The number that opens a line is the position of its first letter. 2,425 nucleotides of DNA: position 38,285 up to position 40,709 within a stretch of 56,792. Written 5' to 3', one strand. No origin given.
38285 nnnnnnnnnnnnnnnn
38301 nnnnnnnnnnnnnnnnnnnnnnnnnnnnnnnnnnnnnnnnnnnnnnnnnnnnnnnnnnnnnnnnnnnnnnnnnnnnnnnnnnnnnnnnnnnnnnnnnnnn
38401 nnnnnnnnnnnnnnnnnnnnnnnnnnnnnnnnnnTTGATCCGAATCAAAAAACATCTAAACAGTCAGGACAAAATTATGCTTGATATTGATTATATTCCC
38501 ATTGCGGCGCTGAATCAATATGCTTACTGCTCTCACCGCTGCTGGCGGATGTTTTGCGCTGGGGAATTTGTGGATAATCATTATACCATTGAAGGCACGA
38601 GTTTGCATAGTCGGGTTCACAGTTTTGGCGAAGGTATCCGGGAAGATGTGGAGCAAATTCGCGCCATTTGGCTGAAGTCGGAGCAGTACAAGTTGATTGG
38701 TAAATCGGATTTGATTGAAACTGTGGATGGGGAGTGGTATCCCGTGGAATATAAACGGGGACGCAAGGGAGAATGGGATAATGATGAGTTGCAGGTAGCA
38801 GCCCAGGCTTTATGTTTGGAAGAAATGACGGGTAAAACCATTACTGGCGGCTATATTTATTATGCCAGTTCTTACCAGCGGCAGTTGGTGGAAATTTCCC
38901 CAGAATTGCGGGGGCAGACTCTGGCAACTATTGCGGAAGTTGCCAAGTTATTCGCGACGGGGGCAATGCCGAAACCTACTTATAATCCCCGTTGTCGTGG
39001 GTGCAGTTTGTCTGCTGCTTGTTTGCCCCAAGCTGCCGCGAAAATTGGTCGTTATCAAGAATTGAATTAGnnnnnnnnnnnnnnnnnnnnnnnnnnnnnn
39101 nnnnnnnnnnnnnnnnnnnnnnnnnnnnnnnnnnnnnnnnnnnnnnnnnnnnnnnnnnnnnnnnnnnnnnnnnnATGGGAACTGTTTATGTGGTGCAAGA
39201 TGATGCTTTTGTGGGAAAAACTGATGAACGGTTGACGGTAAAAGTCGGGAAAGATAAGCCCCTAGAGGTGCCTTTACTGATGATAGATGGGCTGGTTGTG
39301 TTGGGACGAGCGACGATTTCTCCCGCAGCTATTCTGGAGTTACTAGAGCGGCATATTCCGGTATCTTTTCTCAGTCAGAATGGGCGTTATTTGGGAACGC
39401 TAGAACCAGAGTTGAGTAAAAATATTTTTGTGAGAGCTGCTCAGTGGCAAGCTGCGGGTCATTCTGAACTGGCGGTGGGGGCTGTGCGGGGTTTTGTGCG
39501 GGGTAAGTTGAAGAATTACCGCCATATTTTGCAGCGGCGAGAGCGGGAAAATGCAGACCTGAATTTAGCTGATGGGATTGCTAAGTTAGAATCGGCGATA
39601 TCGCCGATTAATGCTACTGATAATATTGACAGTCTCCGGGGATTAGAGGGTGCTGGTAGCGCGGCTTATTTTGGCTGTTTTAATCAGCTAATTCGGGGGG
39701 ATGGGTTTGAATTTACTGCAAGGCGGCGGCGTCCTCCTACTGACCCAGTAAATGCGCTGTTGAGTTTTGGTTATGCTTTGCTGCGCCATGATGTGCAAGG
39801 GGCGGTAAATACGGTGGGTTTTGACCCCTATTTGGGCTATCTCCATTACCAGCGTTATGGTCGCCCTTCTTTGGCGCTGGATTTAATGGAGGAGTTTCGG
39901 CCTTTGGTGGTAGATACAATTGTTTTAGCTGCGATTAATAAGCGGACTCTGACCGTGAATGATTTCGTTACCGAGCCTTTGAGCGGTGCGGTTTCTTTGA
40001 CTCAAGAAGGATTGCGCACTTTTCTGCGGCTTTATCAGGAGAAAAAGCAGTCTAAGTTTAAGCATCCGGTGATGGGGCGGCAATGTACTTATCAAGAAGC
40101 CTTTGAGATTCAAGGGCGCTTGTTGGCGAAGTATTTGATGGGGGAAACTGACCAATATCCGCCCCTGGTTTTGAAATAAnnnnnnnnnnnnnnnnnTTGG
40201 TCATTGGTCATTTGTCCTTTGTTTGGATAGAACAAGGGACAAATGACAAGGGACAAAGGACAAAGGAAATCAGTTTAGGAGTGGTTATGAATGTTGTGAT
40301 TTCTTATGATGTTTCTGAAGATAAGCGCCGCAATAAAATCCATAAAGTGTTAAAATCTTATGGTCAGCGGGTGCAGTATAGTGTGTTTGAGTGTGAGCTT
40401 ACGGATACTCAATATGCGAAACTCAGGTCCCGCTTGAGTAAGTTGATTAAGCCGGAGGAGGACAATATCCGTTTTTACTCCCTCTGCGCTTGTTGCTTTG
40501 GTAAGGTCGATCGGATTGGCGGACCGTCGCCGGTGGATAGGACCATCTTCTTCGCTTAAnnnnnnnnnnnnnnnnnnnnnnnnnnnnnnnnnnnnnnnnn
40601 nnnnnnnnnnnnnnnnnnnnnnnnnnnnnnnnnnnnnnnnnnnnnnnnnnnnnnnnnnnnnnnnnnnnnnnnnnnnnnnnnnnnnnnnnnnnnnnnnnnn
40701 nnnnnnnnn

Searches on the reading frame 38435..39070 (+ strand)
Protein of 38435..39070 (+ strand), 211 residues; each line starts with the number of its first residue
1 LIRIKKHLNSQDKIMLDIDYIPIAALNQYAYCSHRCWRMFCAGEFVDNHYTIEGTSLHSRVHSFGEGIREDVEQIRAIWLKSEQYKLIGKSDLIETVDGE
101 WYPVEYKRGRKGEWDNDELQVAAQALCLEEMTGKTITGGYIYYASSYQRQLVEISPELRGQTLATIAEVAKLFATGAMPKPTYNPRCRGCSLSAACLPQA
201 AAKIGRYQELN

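Call 9: search_protein_families(library=ncbifam, proteins=[window:38435-39070:+])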
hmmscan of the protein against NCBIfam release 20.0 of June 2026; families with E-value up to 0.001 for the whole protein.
window:38435-39070:+ (211 aa): 3 families
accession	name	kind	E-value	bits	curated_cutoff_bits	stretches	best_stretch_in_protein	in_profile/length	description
TIGR00372.1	cas4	equivalog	2.6e-47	161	65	1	21-198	1-180/180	CRISPR-associated protein Cas4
NF049935.1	cas4g_cas1g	exception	9.5e-45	153.1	560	1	20-201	1-194/546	CRISPR-associated endonuclease Cas4g/Cas1g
TIGR04328.1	cas4_PREFRAN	exception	1.7e-06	28.2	70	1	22-196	2-175/178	type V CRISPR-associated protein Cas4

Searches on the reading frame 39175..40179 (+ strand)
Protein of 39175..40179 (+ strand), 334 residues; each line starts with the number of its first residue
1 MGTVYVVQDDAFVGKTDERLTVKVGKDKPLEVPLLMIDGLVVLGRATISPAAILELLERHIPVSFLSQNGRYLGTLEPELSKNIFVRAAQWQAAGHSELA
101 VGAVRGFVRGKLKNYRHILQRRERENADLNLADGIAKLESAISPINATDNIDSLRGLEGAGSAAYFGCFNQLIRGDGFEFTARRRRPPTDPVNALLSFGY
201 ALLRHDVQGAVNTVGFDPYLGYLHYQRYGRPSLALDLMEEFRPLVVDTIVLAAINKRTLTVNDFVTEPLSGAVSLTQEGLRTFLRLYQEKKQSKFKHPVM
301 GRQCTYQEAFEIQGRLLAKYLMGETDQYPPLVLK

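Call 9: search_protein_families(library=ncbifam, proteins=[window:39175-40179:+])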
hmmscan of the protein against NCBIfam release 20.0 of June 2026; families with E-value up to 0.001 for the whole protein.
window:39175-40179:+ (334 aa): 9 families
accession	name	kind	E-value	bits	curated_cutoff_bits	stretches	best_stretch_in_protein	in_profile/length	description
TIGR04093.1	cas1_CYANO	exception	1.8e-127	424.9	385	1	3-334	2-334/334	type I-D CRISPR-associated endonuclease Cas1d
NF049935.1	cas4g_cas1g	exception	5.2e-104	348.7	560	1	3-333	216-545/546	CRISPR-associated endonuclease Cas4g/Cas1g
TIGR03640.1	cas1_DVULG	exception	3.1e-101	338.9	385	1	3-332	5-339/340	type I-C CRISPR-associated endonuclease Cas1c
TIGR00287.1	cas1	equivalog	1.5e-90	303.6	71.7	1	3-329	1-327/327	CRISPR-associated endonuclease Cas1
TIGR03983.1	cas1_MYXAN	equivalog_domain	3.9e-63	213.5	358.05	1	3-329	13-342/347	type I-MYXAN CRISPR-associated endonuclease Cas1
TIGR03641.1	cas1_HMARI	exception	9.5e-51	173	304.1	1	5-332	4-321/324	type I-B CRISPR-associated endonuclease Cas1b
TIGR04329.1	cas1_PREFRAN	exception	1.3e-28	100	300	1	32-269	39-265/317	type V CRISPR-associated endonuclease Cas1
TIGR03639.1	cas1_NMENI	exception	2.1e-17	63.3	120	1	6-254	5-232/278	type II CRISPR-associated endonuclease Cas1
TIGR03638.1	cas1_ECOLI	exception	0.00072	18.9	215.6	0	148-227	127-207/269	type I-E CRISPR-associated endonuclease Cas1e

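Call 19: find_encoding_contigs(protein=window:39175-40179:+, flank=10000, max_places=10)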
Protein window:39175-40179:+ (334 aa): no gene with exactly this product is on record in the collection.

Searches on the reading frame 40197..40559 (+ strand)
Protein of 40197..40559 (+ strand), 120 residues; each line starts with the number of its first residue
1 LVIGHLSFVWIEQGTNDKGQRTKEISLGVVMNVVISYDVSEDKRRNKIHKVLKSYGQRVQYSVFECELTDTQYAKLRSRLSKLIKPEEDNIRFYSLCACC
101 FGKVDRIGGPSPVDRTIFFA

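Call 9: search_protein_families(library=ncbifam, proteins=[window:40197-40559:+])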
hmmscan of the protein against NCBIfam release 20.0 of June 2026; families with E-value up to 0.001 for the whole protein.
window:40197-40559:+ (120 aa): 1 family
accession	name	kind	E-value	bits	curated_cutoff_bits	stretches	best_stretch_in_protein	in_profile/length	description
TIGR01573.1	cas2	equivalog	3.7e-22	78.4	24.5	1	31-114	1-88/96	CRISPR-associated endonuclease Cas2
